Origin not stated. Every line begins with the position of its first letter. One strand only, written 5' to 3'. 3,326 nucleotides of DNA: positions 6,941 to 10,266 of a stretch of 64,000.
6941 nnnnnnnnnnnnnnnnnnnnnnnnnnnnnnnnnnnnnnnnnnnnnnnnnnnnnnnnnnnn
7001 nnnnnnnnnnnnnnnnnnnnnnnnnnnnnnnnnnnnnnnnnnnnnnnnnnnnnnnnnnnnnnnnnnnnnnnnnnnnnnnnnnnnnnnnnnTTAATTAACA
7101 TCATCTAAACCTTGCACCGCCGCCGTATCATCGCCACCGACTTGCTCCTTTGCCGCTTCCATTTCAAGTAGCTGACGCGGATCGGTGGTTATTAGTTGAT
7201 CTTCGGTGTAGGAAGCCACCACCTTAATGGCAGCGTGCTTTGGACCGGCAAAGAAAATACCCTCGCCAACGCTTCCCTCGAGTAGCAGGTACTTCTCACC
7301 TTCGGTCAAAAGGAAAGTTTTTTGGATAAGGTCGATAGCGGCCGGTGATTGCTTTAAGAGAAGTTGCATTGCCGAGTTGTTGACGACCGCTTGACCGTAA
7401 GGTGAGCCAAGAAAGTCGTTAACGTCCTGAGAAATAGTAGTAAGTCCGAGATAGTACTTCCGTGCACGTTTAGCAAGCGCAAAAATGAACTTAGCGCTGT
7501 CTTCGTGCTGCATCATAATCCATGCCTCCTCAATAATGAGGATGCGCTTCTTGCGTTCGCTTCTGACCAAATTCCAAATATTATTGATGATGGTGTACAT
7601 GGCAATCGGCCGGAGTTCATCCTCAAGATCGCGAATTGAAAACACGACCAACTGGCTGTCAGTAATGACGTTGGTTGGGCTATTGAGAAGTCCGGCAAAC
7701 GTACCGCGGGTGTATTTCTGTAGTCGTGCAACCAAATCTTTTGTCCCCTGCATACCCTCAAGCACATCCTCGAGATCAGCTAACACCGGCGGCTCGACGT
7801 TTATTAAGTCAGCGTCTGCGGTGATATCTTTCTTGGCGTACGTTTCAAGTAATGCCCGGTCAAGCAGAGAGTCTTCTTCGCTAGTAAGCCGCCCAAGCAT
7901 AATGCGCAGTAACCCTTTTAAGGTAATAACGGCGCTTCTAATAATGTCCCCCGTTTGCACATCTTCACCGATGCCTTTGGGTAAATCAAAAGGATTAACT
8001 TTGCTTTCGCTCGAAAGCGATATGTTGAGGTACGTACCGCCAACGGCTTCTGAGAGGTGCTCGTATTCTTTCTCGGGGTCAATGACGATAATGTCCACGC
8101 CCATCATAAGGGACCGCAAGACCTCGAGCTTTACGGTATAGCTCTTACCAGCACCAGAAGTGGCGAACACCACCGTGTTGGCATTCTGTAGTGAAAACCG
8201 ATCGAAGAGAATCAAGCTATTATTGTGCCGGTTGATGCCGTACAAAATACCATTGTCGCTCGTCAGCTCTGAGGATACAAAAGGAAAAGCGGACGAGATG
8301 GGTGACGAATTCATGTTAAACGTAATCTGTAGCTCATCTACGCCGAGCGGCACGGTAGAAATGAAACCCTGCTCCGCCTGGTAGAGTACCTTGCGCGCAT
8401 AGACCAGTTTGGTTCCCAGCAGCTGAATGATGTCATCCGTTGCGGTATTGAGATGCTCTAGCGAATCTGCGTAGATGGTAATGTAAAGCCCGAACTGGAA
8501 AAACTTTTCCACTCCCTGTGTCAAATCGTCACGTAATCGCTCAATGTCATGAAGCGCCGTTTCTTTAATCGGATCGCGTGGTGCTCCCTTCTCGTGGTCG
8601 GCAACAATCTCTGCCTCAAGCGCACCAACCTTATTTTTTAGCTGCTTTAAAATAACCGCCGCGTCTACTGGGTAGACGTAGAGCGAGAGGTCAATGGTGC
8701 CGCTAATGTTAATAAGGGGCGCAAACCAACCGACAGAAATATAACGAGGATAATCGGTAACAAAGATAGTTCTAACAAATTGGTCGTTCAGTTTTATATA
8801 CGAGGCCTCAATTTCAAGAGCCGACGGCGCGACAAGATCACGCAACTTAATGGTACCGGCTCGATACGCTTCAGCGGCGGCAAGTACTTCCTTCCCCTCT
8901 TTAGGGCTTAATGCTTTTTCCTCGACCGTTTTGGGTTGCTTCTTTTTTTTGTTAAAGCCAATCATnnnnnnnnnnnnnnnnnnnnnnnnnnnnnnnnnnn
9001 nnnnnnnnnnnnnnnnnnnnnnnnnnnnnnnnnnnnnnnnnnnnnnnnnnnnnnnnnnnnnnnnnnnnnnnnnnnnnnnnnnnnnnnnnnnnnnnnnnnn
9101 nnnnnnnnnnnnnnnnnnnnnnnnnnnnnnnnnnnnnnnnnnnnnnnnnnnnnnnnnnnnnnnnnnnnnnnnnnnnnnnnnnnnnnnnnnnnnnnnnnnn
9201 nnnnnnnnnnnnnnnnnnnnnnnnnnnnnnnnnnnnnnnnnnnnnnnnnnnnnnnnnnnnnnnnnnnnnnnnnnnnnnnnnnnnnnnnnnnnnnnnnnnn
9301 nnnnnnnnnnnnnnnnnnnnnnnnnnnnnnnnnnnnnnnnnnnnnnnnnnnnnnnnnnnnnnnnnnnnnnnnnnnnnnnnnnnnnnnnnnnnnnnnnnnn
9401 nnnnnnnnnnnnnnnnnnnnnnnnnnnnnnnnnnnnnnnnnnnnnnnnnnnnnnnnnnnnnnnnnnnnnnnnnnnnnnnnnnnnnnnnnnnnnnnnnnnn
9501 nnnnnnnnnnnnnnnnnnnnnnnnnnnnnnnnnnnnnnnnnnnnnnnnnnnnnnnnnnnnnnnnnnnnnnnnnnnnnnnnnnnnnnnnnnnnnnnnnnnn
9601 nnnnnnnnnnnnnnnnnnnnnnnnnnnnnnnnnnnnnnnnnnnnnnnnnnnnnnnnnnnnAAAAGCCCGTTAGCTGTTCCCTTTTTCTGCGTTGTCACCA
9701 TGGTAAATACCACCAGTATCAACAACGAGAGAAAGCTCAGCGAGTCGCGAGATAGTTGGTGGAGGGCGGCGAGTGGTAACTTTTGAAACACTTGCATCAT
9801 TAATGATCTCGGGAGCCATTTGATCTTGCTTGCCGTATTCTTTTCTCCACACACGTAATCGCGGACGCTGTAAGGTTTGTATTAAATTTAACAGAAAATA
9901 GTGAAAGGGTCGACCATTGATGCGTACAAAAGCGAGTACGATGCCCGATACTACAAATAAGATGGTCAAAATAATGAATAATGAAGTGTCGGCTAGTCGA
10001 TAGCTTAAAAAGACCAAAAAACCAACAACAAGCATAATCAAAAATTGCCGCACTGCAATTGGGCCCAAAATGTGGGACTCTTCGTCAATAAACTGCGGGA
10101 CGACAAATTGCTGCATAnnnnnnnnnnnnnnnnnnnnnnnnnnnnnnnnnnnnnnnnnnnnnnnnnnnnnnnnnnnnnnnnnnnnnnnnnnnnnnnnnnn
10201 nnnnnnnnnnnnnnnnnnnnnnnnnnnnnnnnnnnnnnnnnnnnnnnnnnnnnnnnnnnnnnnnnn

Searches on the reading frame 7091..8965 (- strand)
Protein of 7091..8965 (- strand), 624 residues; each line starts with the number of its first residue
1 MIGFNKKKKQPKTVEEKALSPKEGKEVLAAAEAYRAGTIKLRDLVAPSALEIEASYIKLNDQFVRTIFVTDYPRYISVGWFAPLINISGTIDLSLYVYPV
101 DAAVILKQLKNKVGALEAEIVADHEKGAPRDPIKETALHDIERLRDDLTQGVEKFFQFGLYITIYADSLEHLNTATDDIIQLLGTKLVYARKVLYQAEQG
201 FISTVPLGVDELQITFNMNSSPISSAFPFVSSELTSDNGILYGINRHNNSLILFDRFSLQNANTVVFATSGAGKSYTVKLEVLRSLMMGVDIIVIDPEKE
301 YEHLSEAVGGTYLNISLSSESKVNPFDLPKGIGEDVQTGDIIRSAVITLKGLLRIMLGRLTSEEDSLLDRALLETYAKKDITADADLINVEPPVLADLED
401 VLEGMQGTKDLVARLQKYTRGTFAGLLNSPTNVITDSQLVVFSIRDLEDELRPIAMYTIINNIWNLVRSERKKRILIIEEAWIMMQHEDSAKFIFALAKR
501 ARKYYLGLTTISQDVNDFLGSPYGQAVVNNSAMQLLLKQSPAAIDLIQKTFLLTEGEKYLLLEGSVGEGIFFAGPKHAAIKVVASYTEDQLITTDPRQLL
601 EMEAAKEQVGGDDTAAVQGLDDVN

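Call 10: search_protein_families(library=pfam, proteins=[window:7091-8965:-], max_evalue=0.001)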
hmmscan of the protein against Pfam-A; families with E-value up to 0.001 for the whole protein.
window:7091-8965:- (624 aa): 3 families
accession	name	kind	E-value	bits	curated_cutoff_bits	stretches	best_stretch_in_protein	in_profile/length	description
PF19044.6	P-loop_TraG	-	1.1e-28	100.5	25.8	1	259-562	27-343/413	TraG P-loop domain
PF12846.13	AAA_10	-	9.6e-10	38.5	27.5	1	260-308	20-68/362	AAA-like domain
PF01935.23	DUF87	-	1e-08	36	23.2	1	266-328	28-92/220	Helicase HerA, central domain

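Call 103: find_related_loci(query=window:7091-8965:-, collection=metagenome_contigs, flank=10000)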
Query window:7091-8965:- (624 aa) in metagenome_contigs; peptide patterns used: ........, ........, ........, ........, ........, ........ (x = any residue, [..] = any of these).
212 stretches matched a pattern; 143 encode a relative of the query (tblastn E <= 1e-3); the best 80 are kept; 80 distinct loci.
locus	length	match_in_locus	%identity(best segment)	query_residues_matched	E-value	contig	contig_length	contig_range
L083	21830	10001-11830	83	1-608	0e+0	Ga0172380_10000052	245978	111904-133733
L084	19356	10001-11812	69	6-608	0e+0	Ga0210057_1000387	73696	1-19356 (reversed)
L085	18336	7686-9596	69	1-624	0e+0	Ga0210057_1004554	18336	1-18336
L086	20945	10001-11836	69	1-608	0e+0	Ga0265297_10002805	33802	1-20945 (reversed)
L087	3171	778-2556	70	20-612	0e+0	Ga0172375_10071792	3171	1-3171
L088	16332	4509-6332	69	24-624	0e+0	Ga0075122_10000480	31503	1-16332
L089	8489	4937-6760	69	4-608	0e+0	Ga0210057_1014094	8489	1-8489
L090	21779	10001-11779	70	20-612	0e+0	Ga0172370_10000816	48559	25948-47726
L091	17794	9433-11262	68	4-608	0e+0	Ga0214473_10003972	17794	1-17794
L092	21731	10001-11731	71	32-608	0e+0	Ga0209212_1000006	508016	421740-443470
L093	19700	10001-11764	70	25-612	0e+0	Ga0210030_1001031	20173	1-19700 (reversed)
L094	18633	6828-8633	69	7-607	0e+0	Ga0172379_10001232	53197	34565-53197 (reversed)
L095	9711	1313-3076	70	25-612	0e+0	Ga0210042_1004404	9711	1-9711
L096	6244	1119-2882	70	25-612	0e+0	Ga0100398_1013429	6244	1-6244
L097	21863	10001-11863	68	6-615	0e+0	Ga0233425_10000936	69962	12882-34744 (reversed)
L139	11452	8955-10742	54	4-610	0e+0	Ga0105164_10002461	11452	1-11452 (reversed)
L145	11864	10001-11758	54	22-608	0e+0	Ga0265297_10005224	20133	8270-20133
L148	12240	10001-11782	54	8-602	0e+0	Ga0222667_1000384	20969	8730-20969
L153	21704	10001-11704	55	41-609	0e+0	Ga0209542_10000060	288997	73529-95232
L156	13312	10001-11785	55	8-609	0e+0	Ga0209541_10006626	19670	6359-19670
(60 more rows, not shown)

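Call 109: search_protein_families(library=pfam, proteins=[L148:4584-6575:+, L145:3870-5471:+, L153:1190-5755:+, L139:1229-3589:+, L156:1063-3231:+, L148:3575-4573:+, L148:6583-8622:+], max_evalue=0.01)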
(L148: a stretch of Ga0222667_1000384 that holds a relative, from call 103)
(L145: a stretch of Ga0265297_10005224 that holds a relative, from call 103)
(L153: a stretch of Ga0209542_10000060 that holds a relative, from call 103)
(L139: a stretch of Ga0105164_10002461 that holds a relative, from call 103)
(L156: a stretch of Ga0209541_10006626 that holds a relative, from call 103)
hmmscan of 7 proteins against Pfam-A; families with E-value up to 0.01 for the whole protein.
L148:4584-6575:+ (663 aa): 0 families

L145:3870-5471:+ (534 aa): 0 families

L153:1190-5755:+ (1521 aa): 0 families

L139:1229-3589:+ (787 aa): 1 family
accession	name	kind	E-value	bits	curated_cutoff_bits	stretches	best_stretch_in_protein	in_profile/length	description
PF14292.12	SusE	-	2.7e-05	24.7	25.2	1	675-737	13-79/106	SusE outer membrane protein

L156:1063-3231:+ (723 aa): 1 family
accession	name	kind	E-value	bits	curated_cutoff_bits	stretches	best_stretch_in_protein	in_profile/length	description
PF25788.1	Ig_Rha78A_N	-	0.0059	17.3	27.4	0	689-716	73-100/105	Rha78A-like, N-terminal immunoglobulin domain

L148:3575-4573:+ (332 aa): 1 family
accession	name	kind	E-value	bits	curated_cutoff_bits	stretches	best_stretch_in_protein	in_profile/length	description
PF18884.5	TSP3_bac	-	1.6e-07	31.5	25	1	82-102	1-21/22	Bacterial TSP3 repeat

L148:6583-8622:+ (679 aa): 0 families

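Call 117: find_homologous_proteins(query=L148:4584-6575:+, max_evalue=0.001)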
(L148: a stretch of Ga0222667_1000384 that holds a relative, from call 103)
Query L148:4584-6575:+ (663 aa): 61 proteins with E <= 0.001 among 8000 candidates.
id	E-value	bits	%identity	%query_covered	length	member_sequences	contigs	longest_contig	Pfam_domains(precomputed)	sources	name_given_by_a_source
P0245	0.0e+0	1159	78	98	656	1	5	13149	-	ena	-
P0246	0.0e+0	1151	77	98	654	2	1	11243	-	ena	-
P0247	0.0e+0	1121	76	98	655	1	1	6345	-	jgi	-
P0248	0.0e+0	1096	75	98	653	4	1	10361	-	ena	-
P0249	5.6e-263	892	62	98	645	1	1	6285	-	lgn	-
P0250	3.7e-259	880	62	96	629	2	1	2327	-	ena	-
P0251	3.0e-236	804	56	98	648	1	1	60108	-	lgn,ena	-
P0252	8.8e-210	717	55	96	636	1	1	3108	-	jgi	-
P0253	8.3e-204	697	54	96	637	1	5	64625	-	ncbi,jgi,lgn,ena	-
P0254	6.4e-201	687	54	92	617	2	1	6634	-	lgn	-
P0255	5.8e-187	641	61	77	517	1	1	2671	-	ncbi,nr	ncbi:MAG: Tim10/DDP family zinc finger protein, partial [Actinobacteria bacterium]|nr:Tim10/DDP fami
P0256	1.5e-156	541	49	83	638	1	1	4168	-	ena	-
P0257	5.4e-154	532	45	96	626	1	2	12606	-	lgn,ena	-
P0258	2.2e-149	517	43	96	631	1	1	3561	-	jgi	-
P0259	3.0e-139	483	41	97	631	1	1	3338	-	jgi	jgi:hypothetical protein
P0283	2.4e-107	378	36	96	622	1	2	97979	-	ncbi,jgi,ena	-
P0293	5.3e-93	331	34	87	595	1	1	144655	-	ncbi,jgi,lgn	-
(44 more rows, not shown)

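Call 118: find_encoding_contigs(protein=P0293, flank=9000, max_places=1)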
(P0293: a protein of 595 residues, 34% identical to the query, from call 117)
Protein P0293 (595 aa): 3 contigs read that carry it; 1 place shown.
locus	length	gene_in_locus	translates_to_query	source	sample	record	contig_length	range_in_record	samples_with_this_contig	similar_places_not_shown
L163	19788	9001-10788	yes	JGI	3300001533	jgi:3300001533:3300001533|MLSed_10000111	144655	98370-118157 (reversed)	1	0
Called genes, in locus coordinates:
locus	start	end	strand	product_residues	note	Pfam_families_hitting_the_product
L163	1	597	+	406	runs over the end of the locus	PF28597:T2SSF_N, PF00482:T2SSF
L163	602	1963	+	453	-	PF13715:CarbopepD_reg_2 (faint), PF13620:CarboxypepD_reg (faint), PF17802:SpaA (faint)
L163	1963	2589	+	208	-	-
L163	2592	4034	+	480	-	-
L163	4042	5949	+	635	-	PF00580:UvrD-helicase, PF13086:AAA_11 (weak), PF13173:AAA_14 (faint), PF13245:AAA_19, PF13604:AAA_30 (faint), PF13361:UvrD_C, PF13538:UvrD_C_2 (weak)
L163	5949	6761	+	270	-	PF00398:RrnaAD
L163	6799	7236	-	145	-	-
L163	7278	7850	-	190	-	-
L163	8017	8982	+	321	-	PF18884:TSP3_bac (faint)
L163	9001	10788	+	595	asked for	-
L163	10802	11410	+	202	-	-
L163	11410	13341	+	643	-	PF19590:TrbL_3 (weak)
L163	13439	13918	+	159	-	-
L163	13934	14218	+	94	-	PF12666:PrgI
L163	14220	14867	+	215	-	PF26593:TraC-like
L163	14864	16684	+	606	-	PF01935:DUF87, PF12846:AAA_10 (faint), PF19044:P-loop_TraG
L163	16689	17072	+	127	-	-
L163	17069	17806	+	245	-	-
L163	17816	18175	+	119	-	PF18895:T4SS_pilin (weak)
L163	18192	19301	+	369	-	-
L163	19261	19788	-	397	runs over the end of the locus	PF04932:Wzy_C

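Call 119: find_encoding_contigs(protein=P0283, flank=9000, max_places=1)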
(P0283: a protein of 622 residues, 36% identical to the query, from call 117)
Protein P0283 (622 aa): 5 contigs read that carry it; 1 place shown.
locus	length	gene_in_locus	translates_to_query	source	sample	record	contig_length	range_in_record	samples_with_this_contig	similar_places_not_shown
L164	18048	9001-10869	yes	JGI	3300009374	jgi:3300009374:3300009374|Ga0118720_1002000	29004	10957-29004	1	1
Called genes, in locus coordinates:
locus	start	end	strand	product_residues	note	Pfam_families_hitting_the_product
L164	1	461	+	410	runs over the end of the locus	PF28597:T2SSF_N, PF00482:T2SSF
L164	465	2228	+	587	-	PF07963:N_methyl (weak), PF13620:CarboxypepD_reg (weak)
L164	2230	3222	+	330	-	PF07963:N_methyl (weak)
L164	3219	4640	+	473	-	-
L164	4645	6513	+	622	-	PF00580:UvrD-helicase, PF04851:ResIII (faint), PF13086:AAA_11 (weak), PF13245:AAA_19, PF13604:AAA_30 (faint), PF13361:UvrD_C, PF13538:UvrD_C_2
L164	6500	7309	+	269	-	PF00398:RrnaAD, PF13649:Methyltransf_25 (weak)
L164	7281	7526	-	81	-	-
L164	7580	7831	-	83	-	-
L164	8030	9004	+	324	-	PF18884:TSP3_bac (faint)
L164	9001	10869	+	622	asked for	-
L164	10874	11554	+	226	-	-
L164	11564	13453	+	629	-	-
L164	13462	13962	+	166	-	-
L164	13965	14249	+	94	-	PF12666:PrgI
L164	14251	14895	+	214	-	PF26593:TraC-like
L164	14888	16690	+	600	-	PF03135:CagE_TrbE_VirB (weak), PF01935:DUF87 (weak), PF12846:AAA_10 (faint), PF19044:P-loop_TraG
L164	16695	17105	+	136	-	-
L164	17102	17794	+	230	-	-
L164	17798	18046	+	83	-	?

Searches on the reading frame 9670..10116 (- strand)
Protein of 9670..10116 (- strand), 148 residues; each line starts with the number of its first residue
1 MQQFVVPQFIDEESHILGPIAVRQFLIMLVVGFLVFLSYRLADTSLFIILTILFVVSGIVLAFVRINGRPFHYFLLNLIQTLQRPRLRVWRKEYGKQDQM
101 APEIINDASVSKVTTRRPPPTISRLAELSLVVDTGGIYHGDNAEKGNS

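Call 49: search_protein_families(library=pfam, proteins=[window:9670-10116:-], max_evalue=1)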
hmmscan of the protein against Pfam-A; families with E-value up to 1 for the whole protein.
window:9670-10116:- (148 aa): 3 families
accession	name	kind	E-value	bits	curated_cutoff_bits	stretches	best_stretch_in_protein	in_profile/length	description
PF12666.12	PrgI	-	3.4e-08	34.4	27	1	6-89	2-90/91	PrgI family protein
PF12648.12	TcpE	-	0.039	14.9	29.9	1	19-86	23-92/100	TcpE family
PF20990.2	DUF2207_C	-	0.4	10.8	33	1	15-65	136-186/247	Predicted membrane protein (DUF2207) C-terminal domain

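Call 70: search_protein_families(library=ncbifam, proteins=[window:9670-10116:-], max_evalue=0.01)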
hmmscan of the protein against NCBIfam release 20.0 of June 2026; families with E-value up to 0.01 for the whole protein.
window:9670-10116:- (148 aa): 1 family
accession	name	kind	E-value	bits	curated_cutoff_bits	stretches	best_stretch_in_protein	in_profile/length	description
NF042935.1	SCO6880_fam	subfamily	0.0036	16.3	60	1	13-86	10-82/477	SCO6880 family protein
